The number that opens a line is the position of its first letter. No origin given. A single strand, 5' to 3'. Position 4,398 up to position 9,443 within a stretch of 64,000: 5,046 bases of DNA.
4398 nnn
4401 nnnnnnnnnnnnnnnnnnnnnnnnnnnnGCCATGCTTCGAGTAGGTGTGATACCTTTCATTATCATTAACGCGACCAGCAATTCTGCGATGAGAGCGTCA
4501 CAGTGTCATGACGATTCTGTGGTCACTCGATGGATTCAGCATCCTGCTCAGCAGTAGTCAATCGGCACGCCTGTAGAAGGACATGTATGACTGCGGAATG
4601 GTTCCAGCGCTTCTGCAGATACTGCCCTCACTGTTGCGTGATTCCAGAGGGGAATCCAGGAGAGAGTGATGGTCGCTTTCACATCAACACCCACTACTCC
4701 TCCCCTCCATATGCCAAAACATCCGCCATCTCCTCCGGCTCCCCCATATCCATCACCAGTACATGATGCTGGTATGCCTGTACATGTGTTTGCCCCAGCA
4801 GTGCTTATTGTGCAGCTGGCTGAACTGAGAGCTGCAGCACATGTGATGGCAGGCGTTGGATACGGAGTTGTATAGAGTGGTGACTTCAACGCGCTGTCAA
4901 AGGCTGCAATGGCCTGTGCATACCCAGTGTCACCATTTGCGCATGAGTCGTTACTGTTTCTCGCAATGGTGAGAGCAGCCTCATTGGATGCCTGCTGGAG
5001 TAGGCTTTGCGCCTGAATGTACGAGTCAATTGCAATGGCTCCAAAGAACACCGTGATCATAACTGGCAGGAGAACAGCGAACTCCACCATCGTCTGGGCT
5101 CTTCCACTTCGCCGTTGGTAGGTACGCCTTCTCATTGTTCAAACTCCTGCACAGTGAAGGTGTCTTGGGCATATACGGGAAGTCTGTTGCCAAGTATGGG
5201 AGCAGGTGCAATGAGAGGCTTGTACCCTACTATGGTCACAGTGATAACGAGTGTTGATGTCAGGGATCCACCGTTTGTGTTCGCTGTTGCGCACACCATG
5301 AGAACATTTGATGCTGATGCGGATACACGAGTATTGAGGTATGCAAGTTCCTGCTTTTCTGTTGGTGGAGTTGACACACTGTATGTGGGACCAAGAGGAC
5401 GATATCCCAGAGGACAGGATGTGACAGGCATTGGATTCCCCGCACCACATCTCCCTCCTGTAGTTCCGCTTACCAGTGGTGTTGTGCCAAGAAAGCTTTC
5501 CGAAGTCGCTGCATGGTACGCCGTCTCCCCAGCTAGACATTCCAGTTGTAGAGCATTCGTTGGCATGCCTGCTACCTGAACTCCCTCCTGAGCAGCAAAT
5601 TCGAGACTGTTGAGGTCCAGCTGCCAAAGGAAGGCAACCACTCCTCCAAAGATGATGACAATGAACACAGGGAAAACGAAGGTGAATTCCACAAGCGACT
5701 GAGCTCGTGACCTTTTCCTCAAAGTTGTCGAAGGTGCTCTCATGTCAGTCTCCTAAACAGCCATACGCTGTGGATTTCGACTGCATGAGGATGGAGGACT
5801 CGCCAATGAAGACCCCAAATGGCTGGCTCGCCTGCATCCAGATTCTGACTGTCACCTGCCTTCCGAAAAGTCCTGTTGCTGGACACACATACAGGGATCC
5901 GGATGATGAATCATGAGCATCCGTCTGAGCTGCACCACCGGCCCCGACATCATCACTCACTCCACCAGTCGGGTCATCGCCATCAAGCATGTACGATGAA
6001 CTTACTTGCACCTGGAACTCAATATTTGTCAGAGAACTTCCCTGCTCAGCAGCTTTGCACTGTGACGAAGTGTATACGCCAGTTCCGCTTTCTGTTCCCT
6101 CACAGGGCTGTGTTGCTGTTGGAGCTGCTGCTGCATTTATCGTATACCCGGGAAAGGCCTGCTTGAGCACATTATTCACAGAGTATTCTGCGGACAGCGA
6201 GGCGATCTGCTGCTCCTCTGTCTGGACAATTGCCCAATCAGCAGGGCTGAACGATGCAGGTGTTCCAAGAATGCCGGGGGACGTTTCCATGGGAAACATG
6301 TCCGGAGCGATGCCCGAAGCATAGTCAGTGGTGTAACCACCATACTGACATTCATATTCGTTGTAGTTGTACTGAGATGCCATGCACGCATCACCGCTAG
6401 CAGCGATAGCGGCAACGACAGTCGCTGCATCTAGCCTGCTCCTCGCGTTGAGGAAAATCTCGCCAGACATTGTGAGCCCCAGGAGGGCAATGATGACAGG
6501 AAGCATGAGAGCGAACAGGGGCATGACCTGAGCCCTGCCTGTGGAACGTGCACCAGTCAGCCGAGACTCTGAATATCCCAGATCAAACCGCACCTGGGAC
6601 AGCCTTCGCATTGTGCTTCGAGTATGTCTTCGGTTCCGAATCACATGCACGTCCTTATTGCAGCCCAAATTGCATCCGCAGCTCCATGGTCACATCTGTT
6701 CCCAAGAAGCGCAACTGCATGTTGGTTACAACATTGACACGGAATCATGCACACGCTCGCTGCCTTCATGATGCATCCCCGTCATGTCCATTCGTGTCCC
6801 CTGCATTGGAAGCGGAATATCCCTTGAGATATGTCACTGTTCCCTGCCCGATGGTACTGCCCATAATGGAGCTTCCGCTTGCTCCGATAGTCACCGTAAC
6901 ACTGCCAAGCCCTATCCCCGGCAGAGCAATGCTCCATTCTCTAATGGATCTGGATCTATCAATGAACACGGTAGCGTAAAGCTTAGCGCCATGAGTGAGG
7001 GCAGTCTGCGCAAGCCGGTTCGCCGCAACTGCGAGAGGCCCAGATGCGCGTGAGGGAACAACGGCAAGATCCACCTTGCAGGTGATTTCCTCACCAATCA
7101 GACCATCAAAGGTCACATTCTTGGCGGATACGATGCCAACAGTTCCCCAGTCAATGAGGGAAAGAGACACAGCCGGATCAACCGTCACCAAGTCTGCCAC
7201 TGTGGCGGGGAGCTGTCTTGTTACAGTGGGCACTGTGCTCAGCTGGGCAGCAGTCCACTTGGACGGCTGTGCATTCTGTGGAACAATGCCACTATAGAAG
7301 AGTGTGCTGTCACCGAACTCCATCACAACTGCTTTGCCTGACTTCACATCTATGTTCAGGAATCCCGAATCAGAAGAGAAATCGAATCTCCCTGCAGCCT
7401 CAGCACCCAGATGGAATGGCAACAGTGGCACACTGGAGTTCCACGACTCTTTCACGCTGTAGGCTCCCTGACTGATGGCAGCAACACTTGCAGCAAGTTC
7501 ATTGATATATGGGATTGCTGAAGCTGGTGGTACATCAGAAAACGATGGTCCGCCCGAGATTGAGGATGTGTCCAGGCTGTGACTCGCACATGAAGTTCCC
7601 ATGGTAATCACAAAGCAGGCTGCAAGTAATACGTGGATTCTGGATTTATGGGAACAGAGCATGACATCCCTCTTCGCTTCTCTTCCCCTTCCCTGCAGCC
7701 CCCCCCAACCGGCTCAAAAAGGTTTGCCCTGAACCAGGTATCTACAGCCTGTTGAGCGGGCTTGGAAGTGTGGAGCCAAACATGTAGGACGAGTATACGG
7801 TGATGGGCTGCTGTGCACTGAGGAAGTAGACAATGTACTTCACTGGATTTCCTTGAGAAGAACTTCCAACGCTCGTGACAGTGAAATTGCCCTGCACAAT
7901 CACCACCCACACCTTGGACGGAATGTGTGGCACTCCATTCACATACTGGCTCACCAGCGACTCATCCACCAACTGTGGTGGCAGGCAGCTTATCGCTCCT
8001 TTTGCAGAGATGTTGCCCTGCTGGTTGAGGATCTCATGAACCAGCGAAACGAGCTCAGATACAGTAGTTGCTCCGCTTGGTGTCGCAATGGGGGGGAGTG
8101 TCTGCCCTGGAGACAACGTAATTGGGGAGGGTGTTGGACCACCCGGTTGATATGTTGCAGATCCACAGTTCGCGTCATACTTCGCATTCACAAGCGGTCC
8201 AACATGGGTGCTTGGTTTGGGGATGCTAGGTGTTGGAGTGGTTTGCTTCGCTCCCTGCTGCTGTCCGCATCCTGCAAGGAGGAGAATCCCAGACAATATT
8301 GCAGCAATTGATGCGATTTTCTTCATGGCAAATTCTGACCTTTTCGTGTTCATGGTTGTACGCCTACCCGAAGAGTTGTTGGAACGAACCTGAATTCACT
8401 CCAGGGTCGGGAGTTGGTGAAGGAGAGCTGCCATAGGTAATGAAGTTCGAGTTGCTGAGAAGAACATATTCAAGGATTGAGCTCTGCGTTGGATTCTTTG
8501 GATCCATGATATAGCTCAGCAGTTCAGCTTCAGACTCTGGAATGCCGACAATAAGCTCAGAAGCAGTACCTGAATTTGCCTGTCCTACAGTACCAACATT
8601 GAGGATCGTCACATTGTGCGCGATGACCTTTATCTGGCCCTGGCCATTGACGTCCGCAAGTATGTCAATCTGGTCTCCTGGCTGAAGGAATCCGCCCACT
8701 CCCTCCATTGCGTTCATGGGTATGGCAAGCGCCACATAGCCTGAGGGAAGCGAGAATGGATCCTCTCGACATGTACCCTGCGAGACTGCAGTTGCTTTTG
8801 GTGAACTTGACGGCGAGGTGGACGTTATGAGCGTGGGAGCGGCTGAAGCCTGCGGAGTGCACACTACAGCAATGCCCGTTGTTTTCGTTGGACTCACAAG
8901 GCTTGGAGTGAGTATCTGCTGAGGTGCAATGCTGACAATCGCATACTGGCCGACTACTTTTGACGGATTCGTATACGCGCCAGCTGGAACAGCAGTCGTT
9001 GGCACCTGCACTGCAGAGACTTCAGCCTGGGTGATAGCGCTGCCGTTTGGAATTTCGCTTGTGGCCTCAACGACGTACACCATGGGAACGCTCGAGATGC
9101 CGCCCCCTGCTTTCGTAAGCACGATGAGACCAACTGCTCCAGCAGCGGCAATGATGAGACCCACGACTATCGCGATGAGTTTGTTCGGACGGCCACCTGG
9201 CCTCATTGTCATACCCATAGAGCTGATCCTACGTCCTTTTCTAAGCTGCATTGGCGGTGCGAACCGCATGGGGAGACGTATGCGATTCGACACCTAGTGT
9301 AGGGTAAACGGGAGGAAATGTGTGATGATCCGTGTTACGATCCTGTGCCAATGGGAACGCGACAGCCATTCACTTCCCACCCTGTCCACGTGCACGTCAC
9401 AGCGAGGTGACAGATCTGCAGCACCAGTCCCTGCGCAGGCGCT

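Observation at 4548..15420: Tad/Flp pilus locus lacking ATPase, TadZ and prepilin peptidase, and split by an unrelated operon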

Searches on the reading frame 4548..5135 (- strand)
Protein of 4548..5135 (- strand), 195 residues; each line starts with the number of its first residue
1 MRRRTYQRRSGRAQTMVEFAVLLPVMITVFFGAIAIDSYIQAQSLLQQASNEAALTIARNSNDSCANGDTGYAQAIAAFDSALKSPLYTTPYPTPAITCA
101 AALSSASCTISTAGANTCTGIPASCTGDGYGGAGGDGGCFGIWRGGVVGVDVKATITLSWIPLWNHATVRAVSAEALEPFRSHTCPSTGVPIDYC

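Call 7: search_protein_families(library=pfam, proteins=[window:4548-5135:-], max_evalue=0.1)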
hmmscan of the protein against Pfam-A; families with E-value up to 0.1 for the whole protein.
window:4548-5135:- (195 aa): 1 family
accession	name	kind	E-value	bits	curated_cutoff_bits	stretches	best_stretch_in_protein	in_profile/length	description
PF07811.17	TadE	-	1.1e-08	35.5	22.9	1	14-54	2-42/43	TadE-like protein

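Call 52: search_protein_families(library=ncbifam, max_evalue=0.01, proteins=[window:4548-5135:-])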
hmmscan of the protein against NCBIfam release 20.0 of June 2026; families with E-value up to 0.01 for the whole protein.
window:4548-5135:- (195 aa): 0 families

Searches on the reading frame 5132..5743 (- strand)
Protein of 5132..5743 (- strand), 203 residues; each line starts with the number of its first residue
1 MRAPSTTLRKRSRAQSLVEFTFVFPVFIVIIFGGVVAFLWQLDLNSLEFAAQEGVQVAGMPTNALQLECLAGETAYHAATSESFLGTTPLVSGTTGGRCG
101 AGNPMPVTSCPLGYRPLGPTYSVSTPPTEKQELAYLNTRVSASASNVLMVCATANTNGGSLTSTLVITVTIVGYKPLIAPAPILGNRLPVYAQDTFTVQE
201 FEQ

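Call 7: search_protein_families(library=pfam, proteins=[window:5132-5743:-], max_evalue=0.1)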
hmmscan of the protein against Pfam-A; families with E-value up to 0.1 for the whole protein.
window:5132-5743:- (203 aa): 1 family
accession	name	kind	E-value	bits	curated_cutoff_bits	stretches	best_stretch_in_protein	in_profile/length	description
PF07811.17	TadE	-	1.4e-06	28.8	22.9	1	15-55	2-42/43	TadE-like protein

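Call 52: search_protein_families(library=ncbifam, max_evalue=0.01, proteins=[window:5132-5743:-])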
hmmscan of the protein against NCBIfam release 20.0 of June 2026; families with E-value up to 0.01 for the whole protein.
window:5132-5743:- (203 aa): 0 families

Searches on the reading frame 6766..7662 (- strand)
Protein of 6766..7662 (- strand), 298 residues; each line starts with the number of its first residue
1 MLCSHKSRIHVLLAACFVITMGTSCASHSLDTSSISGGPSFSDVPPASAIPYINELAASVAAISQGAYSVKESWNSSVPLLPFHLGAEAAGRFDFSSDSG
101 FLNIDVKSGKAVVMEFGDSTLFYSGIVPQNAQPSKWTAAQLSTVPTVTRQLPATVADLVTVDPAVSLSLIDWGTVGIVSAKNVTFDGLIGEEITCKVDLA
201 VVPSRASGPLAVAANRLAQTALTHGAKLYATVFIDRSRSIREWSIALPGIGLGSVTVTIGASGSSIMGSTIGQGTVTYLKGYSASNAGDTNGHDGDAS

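Call 7: search_protein_families(library=pfam, proteins=[window:6766-7662:-], max_evalue=0.1)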
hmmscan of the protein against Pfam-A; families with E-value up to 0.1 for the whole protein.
window:6766-7662:- (298 aa): 1 family
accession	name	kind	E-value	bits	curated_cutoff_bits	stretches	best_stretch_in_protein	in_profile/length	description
PF25354.1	Ig_NUP210_16th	-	0.003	17.5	27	1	96-124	34-62/72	NUP210-like, Ig-like domain 16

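Call 52: search_protein_families(library=ncbifam, max_evalue=0.01, proteins=[window:6766-7662:-])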
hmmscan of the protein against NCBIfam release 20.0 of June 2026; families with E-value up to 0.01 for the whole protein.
window:6766-7662:- (298 aa): 0 families

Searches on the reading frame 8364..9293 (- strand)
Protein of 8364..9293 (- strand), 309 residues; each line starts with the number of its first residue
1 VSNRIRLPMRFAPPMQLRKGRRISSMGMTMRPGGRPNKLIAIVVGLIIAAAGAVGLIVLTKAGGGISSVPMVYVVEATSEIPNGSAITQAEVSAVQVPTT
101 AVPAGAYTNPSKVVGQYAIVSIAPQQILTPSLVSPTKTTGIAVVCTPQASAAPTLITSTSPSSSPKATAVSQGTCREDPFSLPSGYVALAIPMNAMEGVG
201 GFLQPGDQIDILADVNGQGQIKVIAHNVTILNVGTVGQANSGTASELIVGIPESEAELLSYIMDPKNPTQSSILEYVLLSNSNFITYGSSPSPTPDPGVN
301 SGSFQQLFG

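Call 7: search_protein_families(library=pfam, proteins=[window:8364-9293:-], max_evalue=0.1)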
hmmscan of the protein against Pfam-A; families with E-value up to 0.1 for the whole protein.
window:8364-9293:- (309 aa): 3 families
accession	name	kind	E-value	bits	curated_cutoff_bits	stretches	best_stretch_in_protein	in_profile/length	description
PF16976.10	RcpC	-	8.3e-10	39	28.8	1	182-239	7-71/114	Flp pilus assembly protein RcpC/CpaB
PF08666.17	SAF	-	1.2e-07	32.7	21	1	74-133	3-62/63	SAF domain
PF13144.11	ChapFlgA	-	0.0011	19.5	23.8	1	74-134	3-61/122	Chaperone for flagella basal body P-ring formation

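Call 23: find_homologous_proteins(query=window:8364-9293:-, max_evalue=0.00001)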
Query window:8364-9293:- (309 aa): 4 proteins with E <= 0.00001 among 5199 candidates.
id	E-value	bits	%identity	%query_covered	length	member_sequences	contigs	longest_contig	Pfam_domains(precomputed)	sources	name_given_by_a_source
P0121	1.6e-171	587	100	92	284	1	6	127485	PF08666.18,PF16976.11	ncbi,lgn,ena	-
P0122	6.9e-131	454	76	92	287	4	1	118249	PF08666.18,PF16976.11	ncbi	ncbi:MAG: Flp pilus assembly protein CpaB [Candidatus Dormibacteria bacterium]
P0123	3.6e-65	238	48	90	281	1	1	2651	PF08666.18,PF16976.11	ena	-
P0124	3.5e-56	209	44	90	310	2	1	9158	PF08666.18,PF16976.11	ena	-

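Call 24: find_encoding_contigs(protein=P0124, flank=10000, max_places=2)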
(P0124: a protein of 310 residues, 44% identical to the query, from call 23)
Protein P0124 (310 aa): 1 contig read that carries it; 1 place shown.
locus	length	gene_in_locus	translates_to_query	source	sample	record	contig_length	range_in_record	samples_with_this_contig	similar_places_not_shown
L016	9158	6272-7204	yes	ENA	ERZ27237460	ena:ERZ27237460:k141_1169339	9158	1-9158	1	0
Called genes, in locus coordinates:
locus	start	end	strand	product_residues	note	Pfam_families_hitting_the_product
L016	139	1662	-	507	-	PF08245:Mur_ligase_M, PF02875:Mur_ligase_C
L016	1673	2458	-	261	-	PF00561:Abhydrolase_1, PF12697:Abhydrolase_6, PF12146:Hydrolase_4 (weak)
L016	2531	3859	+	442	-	PF00285:Citrate_synt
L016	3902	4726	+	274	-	PF01636:APH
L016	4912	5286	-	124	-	-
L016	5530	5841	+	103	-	PF01329:Pterin_4a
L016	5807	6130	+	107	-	-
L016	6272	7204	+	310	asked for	PF08666:SAF, PF16976:RcpC (faint)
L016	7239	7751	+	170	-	-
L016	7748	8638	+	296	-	-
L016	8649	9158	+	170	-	?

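Call 52: search_protein_families(library=ncbifam, max_evalue=0.01, proteins=[window:8364-9218:-])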
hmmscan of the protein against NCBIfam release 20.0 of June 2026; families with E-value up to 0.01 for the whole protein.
window:8364-9218:- (284 aa): 2 families
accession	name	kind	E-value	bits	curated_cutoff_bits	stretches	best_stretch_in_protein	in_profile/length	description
TIGR03177.1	pilus_cpaB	equivalog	6e-21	74.9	71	2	15-126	2-117/262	Flp pilus assembly protein CpaB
TIGR03170.1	flgA_cterm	equivalog_domain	3.3e-07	30.4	54.65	1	48-111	14-77/137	flagellar basal body P-ring formation chaperone FlgA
